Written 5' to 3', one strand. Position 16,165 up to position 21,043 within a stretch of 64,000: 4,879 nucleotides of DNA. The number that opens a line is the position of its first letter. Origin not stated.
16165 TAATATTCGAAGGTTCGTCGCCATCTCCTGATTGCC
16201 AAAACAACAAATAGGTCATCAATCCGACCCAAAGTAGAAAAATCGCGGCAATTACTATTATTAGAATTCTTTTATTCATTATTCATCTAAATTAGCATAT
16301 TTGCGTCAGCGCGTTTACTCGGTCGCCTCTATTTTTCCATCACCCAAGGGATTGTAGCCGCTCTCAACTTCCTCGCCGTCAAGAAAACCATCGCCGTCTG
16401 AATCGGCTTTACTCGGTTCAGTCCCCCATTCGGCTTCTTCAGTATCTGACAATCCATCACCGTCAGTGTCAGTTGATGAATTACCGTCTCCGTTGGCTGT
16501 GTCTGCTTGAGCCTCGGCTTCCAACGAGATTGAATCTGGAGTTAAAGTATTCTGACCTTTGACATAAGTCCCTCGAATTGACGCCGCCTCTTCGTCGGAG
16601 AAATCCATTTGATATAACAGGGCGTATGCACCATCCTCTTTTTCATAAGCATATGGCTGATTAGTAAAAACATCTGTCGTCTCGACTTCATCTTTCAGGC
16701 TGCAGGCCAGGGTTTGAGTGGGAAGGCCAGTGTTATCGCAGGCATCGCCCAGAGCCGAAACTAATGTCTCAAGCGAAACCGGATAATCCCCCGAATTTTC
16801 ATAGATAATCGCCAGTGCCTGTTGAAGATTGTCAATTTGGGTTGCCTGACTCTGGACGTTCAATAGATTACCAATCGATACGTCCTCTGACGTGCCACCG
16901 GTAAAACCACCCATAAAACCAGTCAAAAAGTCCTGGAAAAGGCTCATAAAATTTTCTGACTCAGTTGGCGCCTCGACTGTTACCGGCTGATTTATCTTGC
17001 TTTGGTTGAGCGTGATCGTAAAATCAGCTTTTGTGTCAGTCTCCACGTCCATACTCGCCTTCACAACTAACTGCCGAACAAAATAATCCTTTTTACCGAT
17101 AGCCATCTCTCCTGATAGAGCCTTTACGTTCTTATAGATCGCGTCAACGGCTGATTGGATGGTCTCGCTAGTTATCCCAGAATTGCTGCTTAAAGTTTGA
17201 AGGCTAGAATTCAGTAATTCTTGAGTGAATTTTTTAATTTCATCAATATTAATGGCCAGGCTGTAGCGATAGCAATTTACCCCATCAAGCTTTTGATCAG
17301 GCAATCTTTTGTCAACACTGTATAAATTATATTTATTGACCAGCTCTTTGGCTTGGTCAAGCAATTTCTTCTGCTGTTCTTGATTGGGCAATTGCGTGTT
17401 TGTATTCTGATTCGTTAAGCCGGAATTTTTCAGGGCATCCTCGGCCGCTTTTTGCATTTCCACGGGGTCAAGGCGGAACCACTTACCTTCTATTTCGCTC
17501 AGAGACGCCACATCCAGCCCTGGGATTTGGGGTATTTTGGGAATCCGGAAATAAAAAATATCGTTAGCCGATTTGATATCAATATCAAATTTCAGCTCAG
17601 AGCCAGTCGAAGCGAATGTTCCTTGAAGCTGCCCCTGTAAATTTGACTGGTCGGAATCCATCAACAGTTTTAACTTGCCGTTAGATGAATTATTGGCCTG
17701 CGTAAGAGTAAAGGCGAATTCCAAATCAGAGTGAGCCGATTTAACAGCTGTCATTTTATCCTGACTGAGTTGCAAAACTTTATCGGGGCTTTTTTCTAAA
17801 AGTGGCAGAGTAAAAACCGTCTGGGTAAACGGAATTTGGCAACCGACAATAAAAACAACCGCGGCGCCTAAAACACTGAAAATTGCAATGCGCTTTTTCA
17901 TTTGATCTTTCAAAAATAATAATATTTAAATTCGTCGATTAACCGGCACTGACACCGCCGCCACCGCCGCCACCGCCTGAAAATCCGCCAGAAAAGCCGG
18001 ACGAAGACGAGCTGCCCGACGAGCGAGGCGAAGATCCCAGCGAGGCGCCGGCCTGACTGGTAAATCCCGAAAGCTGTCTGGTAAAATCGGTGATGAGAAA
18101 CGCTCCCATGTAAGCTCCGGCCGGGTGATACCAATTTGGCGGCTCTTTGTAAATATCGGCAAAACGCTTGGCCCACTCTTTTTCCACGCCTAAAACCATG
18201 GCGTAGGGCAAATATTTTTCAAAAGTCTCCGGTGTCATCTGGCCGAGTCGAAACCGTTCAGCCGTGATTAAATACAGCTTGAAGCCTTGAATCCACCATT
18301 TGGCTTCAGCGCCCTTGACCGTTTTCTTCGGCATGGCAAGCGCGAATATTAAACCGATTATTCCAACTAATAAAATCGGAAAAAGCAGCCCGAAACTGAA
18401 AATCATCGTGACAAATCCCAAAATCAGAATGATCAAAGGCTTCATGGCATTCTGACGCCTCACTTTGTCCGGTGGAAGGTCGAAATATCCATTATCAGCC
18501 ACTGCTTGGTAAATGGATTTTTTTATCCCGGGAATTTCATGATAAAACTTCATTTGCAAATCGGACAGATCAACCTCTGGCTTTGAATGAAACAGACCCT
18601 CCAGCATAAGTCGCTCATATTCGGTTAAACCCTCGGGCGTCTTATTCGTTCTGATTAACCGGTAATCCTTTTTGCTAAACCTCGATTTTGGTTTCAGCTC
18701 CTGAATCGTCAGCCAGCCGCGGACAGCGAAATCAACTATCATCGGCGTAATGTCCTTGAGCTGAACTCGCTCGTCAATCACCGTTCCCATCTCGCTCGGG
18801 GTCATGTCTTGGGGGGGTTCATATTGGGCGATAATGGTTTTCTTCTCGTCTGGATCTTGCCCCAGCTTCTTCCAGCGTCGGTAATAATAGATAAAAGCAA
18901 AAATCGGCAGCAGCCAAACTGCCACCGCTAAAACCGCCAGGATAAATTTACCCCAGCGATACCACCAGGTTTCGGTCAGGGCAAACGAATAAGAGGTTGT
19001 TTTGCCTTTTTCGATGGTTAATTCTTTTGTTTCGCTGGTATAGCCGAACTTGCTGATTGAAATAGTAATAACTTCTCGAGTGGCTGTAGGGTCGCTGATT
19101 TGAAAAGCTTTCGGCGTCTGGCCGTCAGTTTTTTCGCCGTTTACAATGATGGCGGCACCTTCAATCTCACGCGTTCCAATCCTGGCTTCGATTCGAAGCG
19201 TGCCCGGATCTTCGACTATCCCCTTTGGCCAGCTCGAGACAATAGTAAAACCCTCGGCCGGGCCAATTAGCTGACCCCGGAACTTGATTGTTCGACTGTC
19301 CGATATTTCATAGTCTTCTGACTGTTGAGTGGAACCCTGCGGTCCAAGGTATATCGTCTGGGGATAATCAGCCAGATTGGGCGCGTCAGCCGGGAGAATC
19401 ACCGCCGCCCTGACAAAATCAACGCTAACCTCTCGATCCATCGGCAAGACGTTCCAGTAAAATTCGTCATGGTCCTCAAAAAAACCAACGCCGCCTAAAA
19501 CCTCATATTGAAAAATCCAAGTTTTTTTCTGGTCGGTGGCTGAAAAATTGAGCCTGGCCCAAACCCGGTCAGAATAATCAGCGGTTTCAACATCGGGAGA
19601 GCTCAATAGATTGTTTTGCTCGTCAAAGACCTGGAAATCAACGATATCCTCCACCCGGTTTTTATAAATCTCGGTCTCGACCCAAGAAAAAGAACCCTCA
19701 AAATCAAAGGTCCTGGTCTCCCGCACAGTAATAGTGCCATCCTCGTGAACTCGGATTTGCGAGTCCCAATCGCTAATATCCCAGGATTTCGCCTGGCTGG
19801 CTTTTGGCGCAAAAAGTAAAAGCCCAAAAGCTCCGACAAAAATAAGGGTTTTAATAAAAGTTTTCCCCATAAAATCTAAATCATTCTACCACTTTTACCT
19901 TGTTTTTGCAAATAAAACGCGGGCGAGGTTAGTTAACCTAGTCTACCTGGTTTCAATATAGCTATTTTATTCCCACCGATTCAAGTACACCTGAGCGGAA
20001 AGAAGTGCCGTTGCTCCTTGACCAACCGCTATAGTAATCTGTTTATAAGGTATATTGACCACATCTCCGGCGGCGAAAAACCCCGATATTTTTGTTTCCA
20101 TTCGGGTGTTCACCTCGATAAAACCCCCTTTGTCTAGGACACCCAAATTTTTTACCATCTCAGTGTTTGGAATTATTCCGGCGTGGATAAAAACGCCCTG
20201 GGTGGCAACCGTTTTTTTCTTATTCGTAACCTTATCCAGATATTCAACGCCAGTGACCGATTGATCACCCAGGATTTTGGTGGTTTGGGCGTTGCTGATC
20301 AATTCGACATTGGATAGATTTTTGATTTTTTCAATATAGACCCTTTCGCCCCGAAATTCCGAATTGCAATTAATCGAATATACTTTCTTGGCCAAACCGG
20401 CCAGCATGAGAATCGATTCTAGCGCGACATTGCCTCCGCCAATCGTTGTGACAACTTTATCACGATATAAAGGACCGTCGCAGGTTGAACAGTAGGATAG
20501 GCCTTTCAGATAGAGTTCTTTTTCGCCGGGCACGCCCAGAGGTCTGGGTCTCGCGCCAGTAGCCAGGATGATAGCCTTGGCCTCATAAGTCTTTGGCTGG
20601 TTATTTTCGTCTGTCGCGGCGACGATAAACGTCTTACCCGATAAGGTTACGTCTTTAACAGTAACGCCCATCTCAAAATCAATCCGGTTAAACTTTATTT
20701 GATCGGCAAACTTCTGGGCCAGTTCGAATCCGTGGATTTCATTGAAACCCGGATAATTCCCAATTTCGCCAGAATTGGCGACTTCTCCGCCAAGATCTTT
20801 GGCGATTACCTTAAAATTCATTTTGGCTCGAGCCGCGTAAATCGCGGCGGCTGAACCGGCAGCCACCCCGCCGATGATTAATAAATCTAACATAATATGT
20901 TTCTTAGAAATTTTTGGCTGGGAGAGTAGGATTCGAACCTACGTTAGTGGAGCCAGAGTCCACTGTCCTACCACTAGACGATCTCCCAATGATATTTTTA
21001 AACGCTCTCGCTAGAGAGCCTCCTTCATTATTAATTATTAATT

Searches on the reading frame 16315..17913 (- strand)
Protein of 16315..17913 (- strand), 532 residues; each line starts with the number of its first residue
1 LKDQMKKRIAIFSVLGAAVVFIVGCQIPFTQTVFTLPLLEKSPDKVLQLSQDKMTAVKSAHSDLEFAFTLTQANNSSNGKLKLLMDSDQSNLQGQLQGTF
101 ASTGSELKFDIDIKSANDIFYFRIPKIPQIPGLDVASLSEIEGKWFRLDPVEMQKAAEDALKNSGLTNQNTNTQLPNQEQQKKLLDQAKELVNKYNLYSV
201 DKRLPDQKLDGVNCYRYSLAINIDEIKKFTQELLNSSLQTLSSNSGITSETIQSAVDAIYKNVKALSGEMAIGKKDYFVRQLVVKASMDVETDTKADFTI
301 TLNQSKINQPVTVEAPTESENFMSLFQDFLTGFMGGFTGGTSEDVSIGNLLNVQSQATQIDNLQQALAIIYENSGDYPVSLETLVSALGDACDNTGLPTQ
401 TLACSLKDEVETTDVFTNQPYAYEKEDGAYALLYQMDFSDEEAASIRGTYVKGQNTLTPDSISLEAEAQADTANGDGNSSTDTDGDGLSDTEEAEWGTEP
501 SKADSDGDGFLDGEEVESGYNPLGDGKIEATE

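Call 63: search_protein_families(library=pfam, proteins=[window:16315-17913:-], max_evalue=0.00001)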
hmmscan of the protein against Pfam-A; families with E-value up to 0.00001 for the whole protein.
window:16315-17913:- (532 aa): 1 family
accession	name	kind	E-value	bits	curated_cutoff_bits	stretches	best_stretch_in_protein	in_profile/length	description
PF18884.5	TSP3_bac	-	5.4e-10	39.4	25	0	482-503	1-22/22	Bacterial TSP3 repeat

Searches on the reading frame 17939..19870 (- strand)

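Call 63: search_protein_families(library=pfam, proteins=[window:17939-19870:-], max_evalue=0.00001)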
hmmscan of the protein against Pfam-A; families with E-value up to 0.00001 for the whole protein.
window:17939-19870:- (643 aa): 2 families
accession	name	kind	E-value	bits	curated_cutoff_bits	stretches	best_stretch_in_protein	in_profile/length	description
PF20990.2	DUF2207_C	-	1.1e-36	127.3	33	1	349-570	3-247/247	Predicted membrane protein (DUF2207) C-terminal domain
PF09972.14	DUF2207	-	5.8e-16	59.6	24.4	1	31-211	1-169/172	Predicted membrane protein (DUF2207) N-terminal domain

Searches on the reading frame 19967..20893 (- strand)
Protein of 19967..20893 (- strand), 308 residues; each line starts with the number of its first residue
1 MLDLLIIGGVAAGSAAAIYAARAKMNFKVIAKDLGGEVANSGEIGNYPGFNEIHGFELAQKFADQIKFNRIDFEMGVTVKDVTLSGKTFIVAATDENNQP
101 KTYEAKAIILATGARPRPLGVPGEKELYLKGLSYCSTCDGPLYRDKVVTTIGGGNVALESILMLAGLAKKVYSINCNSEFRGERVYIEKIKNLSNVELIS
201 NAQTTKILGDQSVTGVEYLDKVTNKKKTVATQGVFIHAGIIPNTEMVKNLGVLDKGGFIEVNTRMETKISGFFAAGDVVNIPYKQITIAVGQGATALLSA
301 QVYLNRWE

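Call 63: search_protein_families(library=pfam, proteins=[window:19967-20893:-], max_evalue=0.00001)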
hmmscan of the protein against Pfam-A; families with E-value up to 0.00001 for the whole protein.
window:19967-20893:- (308 aa): 3 families
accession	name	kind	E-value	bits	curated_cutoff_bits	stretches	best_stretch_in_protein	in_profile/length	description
PF07992.20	Pyr_redox_2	-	1.2e-42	146.8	26.1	1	3-293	2-291/291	Pyridine nucleotide-disulphide oxidoreductase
PF13738.12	Pyr_redox_3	-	5.7e-15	55.8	30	1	55-276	80-305/305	Pyridine nucleotide-disulphide oxidoreductase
PF00070.33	Pyr_redox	-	1e-06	29.6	22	1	148-217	2-78/82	Pyridine nucleotide-disulphide oxidoreductase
